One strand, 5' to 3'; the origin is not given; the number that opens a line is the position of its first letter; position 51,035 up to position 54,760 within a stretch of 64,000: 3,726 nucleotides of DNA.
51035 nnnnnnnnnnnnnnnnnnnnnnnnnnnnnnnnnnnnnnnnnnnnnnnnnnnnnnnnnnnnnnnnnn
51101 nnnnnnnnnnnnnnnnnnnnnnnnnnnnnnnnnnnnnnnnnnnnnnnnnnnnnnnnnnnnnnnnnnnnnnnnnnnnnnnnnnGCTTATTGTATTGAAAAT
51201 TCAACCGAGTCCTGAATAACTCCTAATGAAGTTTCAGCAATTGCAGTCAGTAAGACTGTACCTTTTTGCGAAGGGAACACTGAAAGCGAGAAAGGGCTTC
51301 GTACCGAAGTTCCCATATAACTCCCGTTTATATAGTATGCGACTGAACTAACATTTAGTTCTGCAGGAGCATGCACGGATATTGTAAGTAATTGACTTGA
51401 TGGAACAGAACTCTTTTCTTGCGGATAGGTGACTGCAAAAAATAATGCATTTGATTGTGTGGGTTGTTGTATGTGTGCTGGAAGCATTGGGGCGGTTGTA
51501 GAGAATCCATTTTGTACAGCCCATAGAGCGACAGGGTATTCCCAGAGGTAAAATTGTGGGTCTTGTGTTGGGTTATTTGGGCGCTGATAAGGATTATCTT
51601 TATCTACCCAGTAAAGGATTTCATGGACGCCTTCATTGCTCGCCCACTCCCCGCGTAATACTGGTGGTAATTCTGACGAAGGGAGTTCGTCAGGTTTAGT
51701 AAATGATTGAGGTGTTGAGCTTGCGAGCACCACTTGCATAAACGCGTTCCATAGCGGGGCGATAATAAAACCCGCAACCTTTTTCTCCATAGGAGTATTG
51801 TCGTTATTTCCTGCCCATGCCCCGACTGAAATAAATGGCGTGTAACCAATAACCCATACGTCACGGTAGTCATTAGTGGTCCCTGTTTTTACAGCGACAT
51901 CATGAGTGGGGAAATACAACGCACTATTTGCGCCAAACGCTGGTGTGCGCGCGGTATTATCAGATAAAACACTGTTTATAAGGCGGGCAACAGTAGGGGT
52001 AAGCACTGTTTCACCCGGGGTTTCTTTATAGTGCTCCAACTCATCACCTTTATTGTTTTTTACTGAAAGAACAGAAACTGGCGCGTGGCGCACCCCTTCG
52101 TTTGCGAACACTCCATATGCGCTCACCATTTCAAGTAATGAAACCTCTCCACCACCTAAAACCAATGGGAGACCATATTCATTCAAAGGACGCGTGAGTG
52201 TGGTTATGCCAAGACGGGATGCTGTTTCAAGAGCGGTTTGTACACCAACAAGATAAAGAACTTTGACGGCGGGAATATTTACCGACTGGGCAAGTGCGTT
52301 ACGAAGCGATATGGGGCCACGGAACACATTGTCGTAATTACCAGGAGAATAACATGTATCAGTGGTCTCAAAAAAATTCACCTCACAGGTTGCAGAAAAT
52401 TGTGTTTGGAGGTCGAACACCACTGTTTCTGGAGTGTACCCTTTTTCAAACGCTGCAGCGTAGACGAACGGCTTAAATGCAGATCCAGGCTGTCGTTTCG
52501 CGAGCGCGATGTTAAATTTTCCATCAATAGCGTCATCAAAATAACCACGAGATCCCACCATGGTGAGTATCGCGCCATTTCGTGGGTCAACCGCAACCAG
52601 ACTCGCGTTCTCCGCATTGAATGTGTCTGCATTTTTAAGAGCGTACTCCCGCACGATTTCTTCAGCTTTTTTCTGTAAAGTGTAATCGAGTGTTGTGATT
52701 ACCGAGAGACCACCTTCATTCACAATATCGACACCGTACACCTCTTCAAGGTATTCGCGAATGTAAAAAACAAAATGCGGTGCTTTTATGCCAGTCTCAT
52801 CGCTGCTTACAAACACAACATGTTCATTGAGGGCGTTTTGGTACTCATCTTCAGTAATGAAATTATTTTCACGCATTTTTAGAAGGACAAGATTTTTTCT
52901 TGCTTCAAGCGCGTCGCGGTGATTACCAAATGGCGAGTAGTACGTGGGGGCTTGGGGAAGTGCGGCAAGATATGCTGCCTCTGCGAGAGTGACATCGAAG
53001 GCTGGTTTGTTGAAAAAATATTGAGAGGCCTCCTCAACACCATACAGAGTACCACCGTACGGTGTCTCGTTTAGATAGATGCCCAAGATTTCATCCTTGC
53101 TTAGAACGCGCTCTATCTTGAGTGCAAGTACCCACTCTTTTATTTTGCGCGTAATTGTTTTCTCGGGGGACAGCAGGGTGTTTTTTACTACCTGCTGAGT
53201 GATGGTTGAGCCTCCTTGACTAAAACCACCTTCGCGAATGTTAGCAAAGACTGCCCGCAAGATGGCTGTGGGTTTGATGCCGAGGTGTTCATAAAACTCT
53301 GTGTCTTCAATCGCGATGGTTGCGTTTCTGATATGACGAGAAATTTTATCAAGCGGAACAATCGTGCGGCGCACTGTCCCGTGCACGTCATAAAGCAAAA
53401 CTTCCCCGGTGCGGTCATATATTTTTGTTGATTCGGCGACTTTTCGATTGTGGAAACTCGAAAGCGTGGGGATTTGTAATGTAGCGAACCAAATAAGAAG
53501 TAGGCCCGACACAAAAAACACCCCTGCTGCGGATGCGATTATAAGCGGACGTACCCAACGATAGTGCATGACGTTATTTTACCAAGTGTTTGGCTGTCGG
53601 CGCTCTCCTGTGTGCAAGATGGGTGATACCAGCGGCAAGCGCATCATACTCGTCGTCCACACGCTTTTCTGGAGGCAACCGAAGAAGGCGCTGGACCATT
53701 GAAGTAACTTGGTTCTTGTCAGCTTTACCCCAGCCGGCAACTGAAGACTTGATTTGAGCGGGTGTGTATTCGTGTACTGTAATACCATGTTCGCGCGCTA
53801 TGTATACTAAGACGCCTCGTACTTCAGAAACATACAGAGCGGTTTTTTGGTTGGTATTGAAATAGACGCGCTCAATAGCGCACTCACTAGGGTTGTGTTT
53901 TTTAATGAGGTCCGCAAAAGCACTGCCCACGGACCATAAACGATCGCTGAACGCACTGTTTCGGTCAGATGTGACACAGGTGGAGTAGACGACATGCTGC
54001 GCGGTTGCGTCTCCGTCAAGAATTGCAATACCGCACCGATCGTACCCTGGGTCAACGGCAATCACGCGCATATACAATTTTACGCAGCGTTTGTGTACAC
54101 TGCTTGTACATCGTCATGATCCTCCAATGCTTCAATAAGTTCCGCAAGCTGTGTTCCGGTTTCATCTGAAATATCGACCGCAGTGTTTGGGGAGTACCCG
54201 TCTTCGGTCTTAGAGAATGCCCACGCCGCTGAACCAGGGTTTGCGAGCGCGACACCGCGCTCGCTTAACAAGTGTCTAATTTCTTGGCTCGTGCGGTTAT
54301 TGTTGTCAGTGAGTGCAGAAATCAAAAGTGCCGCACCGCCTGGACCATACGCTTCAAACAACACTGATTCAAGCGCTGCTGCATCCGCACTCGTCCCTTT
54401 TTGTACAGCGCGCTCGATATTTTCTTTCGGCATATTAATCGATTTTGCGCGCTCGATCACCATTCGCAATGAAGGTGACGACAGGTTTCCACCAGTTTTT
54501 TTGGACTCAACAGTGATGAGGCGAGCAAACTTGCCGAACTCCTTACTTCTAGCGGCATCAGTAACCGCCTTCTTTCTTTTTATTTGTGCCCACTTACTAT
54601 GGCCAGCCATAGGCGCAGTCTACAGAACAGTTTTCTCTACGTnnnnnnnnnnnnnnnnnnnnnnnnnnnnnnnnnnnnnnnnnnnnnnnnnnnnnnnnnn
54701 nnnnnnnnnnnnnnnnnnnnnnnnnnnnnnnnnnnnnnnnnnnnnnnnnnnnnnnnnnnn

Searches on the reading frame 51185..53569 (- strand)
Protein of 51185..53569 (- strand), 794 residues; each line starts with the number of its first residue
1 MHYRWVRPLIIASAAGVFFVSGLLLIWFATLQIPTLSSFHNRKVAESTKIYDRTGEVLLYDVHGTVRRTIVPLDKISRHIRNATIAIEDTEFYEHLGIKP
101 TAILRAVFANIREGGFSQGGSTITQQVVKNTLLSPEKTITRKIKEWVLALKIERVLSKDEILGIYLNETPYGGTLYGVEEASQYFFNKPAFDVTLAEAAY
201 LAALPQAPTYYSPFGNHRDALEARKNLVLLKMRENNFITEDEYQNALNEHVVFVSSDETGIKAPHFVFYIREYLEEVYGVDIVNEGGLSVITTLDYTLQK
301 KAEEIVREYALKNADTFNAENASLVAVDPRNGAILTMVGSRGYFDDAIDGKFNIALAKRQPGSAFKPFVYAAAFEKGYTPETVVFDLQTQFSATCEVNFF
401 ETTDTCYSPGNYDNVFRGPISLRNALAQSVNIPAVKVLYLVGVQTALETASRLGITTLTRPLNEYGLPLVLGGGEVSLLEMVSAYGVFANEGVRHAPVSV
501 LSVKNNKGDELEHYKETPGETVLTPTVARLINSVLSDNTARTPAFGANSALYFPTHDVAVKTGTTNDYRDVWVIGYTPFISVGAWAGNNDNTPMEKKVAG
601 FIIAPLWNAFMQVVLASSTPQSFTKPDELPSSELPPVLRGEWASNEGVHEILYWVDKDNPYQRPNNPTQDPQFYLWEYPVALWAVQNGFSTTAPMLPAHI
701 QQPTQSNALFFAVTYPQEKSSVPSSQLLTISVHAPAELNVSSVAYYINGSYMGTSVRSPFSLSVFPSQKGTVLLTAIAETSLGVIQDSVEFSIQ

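Call 34: search_protein_families(library=pfam, proteins=[window:51185-53569:-])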
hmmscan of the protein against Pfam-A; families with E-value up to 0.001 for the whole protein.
window:51185-53569:- (794 aa): 3 families
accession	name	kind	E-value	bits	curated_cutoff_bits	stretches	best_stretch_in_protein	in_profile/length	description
PF00912.28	Transgly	-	2.7e-61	206.5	27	1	64-232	10-177/178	Transglycosylase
PF00905.27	Transpeptidase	-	4e-23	82.5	22.1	1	323-578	2-266/299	Penicillin binding protein transpeptidase domain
PF17957.7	Big_7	-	1e-06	29.7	24.1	1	712-772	4-66/70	Bacterial Ig domain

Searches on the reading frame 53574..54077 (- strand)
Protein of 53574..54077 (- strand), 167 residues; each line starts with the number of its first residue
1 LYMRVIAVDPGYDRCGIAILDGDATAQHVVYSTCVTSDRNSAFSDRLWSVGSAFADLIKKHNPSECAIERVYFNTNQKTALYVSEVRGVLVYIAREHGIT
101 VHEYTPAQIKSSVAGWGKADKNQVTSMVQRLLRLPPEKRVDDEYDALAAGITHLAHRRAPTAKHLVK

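Call 34: search_protein_families(library=pfam, proteins=[window:53574-54077:-])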
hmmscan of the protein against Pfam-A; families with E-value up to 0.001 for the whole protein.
window:53574-54077:- (167 aa): 1 family
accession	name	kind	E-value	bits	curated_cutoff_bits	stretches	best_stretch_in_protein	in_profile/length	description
PF02075.23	RuvC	-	1.2e-37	129.5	22.2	1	5-153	1-148/148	Crossover junction endodeoxyribonuclease RuvC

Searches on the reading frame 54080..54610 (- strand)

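Call 34: search_protein_families(library=pfam, proteins=[window:54080-54610:-])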
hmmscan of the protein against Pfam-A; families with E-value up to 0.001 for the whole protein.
window:54080-54610:- (176 aa): 2 families
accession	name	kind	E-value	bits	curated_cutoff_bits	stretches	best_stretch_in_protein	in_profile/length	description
PF01709.26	Transcrip_reg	-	1.4e-27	96.9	27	2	81-134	2-55/160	TACO1/YebC second and third domain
PF20772.2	TACO1_YebC_N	-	6.7e-23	81.4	36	1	5-74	1-72/73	TACO1/YebC protein N-terminal domain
